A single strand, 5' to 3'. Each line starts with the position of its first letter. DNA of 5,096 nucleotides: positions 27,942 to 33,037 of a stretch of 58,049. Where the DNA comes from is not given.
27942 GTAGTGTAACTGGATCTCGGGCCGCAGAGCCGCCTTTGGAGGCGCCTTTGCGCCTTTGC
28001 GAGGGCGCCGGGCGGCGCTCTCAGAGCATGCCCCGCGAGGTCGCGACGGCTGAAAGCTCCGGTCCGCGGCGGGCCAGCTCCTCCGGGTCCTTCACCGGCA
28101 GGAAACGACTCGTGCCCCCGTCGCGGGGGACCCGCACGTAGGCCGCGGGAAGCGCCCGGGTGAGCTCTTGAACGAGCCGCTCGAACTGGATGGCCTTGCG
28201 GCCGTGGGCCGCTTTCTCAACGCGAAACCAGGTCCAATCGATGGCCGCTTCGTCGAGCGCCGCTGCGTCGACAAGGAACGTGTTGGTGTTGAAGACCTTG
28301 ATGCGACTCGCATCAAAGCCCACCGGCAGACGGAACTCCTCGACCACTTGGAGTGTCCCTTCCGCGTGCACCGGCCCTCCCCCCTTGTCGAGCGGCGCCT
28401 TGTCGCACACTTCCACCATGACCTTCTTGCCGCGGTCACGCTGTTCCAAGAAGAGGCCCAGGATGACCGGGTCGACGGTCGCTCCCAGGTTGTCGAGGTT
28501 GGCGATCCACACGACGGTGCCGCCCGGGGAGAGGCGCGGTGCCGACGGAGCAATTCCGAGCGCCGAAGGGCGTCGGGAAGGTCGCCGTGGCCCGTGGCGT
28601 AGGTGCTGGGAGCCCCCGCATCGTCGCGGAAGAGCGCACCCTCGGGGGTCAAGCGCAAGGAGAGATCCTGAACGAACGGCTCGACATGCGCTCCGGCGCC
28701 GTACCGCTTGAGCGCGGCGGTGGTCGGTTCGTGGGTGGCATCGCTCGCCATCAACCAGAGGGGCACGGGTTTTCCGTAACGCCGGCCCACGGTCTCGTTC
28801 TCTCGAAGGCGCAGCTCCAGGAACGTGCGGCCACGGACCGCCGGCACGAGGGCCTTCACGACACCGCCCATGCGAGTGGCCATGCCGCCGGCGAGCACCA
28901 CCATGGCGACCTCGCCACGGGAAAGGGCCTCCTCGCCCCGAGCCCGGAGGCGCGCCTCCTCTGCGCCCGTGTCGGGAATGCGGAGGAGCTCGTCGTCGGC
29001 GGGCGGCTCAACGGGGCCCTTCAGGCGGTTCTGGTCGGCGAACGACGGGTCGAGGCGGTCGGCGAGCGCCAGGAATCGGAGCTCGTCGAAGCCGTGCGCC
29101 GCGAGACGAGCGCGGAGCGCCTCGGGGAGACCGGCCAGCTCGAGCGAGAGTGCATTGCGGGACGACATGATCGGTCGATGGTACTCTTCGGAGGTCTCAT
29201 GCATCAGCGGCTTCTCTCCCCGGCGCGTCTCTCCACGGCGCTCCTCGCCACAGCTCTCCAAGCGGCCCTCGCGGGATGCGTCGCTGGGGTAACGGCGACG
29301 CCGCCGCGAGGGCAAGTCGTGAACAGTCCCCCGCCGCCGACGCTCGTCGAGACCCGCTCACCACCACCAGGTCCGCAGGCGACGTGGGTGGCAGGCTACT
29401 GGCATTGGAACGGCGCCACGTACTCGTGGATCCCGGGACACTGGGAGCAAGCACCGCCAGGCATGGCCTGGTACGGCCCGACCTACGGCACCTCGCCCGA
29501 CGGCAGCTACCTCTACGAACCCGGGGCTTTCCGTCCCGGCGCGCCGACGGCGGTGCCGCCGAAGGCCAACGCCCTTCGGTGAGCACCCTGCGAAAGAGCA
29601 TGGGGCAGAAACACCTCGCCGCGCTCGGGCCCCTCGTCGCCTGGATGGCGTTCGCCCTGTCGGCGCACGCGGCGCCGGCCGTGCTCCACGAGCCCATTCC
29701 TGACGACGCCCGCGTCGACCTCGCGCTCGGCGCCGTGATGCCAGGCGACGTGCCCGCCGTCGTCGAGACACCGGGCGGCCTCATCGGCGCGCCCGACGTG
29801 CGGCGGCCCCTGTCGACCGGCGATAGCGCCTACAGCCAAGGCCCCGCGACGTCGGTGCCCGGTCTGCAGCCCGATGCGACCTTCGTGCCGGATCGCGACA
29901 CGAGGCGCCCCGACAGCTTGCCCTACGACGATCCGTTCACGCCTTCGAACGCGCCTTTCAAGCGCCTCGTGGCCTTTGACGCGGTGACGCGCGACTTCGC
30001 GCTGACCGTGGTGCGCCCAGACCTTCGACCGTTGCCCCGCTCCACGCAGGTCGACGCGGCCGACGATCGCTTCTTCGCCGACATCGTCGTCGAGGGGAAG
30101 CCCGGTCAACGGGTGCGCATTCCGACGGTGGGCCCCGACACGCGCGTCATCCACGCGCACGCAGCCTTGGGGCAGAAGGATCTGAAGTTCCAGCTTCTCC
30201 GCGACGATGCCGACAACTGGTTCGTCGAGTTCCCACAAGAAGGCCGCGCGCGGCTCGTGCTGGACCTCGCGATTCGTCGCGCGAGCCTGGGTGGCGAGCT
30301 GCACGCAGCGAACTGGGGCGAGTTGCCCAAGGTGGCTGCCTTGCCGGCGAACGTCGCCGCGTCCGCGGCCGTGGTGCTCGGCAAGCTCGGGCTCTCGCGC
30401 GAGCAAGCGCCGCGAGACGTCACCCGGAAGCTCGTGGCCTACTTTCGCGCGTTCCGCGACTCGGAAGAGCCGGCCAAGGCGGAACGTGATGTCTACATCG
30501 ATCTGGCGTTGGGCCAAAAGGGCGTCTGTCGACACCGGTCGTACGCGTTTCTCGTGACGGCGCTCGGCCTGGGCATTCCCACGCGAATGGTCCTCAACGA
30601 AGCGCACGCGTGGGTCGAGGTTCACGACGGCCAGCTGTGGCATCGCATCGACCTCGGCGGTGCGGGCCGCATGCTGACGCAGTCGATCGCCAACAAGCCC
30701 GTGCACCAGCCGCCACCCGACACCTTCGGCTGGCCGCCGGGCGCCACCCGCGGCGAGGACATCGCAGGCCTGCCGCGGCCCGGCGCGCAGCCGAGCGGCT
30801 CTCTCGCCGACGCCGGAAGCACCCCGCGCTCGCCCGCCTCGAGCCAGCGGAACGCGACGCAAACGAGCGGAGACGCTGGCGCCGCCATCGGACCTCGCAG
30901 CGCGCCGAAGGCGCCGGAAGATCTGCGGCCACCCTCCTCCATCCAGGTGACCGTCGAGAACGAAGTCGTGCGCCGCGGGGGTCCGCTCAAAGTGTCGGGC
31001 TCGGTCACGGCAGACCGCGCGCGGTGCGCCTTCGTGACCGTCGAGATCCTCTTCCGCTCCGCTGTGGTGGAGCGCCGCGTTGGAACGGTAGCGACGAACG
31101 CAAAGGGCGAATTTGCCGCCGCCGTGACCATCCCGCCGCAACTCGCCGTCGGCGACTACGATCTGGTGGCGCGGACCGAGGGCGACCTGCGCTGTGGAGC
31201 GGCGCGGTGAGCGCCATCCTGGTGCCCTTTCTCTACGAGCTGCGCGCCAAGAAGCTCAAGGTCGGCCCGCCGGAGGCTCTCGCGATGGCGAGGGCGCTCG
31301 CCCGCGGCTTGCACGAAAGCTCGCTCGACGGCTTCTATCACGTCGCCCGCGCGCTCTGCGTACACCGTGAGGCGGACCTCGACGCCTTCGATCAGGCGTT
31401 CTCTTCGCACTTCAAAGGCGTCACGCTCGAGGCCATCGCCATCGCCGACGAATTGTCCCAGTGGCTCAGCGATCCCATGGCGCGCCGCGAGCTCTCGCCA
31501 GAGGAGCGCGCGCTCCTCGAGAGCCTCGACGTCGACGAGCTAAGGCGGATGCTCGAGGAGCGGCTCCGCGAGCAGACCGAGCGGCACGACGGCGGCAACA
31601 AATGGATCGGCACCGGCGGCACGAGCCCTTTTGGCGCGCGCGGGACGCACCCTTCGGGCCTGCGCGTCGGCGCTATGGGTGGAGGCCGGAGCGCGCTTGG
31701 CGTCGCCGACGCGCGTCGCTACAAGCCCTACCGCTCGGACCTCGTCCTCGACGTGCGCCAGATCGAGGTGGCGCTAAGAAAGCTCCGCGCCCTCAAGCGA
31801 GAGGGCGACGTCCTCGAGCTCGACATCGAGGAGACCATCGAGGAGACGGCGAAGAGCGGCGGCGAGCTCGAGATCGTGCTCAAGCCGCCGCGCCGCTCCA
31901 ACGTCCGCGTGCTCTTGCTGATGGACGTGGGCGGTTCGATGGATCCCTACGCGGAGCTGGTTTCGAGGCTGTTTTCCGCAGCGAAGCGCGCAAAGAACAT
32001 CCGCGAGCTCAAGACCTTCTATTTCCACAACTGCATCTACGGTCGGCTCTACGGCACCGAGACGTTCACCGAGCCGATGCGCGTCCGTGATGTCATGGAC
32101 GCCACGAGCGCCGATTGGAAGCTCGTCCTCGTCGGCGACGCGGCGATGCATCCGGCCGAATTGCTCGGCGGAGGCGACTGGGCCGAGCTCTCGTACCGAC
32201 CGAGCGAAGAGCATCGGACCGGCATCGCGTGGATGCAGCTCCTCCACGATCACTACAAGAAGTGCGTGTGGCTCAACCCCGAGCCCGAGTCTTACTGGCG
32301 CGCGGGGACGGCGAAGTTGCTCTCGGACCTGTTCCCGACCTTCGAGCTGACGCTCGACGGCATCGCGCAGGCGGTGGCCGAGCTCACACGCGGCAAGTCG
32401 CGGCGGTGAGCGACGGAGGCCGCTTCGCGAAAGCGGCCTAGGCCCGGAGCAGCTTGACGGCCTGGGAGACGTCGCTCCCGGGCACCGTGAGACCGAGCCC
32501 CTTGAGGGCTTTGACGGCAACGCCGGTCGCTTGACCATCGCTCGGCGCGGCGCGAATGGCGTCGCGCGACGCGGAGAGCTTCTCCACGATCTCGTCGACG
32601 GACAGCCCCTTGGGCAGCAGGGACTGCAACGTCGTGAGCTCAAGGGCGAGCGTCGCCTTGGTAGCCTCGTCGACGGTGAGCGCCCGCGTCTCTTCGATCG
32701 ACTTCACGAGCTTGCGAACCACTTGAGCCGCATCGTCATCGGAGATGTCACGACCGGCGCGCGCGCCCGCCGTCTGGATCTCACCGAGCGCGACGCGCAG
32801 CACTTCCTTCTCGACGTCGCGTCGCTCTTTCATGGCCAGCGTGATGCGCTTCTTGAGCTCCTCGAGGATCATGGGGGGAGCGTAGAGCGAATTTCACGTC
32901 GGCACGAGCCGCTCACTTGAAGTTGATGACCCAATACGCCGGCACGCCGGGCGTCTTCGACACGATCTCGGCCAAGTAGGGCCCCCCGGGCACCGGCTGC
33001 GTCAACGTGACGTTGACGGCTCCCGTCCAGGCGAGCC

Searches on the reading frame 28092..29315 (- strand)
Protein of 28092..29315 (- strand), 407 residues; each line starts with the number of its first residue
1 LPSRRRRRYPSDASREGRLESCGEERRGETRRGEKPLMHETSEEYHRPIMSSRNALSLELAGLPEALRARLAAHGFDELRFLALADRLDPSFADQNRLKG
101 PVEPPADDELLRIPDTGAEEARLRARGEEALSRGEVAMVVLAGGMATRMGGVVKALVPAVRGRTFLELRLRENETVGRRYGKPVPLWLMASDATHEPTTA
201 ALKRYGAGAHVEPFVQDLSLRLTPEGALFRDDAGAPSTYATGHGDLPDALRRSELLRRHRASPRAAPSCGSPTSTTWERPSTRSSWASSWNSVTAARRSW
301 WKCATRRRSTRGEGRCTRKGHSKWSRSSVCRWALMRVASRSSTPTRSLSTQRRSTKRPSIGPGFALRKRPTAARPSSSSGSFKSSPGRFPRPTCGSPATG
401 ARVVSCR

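Call 49: search_protein_families(library=pfam, proteins=[window:28092-29315:-], max_evalue=0.00001)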
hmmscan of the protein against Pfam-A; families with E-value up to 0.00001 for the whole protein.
window:28092-29315:- (407 aa): 1 family
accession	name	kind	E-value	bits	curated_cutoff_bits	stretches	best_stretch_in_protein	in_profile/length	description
PF01704.24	UDPGP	-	3e-17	62.9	22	1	128-257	48-181/413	UTP--glucose-1-phosphate uridylyltransferase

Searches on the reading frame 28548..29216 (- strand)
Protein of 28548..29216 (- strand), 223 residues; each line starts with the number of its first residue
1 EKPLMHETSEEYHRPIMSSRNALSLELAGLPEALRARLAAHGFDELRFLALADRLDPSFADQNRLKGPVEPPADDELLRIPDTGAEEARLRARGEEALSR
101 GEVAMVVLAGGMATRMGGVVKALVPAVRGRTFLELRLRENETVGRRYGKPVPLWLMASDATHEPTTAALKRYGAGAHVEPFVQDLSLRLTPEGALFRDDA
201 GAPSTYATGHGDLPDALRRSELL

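Call 51: search_protein_families(library=pfam, proteins=[window:28548-29216:-], max_evalue=0.001)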
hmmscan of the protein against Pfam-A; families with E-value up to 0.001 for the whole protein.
window:28548-29216:- (223 aa): 2 families
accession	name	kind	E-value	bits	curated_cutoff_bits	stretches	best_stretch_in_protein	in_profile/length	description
PF01704.24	UDPGP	-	2.2e-17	63.3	22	1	95-223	48-180/413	UTP--glucose-1-phosphate uridylyltransferase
PF12804.13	NTP_transf_3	-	2.3e-05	25.1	27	1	106-138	2-32/160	MobA-like NTP transferase domain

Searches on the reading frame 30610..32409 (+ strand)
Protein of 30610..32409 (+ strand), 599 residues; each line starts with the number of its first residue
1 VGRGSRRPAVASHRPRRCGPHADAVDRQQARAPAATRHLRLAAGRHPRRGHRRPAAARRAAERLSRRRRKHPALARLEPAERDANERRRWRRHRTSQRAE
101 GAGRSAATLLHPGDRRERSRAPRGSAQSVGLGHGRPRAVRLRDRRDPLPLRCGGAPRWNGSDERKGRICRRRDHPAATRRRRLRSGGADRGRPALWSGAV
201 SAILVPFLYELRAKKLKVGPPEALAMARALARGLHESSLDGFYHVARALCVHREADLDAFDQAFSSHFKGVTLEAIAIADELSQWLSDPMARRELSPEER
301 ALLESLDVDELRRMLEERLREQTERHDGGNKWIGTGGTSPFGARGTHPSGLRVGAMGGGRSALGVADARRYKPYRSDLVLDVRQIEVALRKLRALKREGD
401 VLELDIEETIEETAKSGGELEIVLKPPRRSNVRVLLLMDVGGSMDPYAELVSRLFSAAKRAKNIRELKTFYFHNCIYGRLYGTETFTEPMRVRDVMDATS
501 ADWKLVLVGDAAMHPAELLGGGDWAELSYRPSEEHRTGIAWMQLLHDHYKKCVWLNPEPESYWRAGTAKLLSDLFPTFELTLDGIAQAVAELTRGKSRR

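Call 49: search_protein_families(library=pfam, proteins=[window:30610-32409:+], max_evalue=0.00001)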
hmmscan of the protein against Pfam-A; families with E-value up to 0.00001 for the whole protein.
window:30610-32409:+ (599 aa): 1 family
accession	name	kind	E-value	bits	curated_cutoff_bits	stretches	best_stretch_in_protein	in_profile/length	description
PF05762.20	VWA_CoxE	-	1.2e-09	38.4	26.4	1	382-474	5-98/222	VWA domain containing CoxE-like protein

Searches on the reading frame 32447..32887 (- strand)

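Call 51: search_protein_families(library=pfam, proteins=[window:32447-32887:-], max_evalue=0.001)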
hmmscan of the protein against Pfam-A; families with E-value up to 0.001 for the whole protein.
window:32447-32887:- (147 aa): 1 family
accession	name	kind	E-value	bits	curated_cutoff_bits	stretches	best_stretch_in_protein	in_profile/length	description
PF09424.15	YqeY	-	4.4e-09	37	27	1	9-145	2-140/143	Yqey-like protein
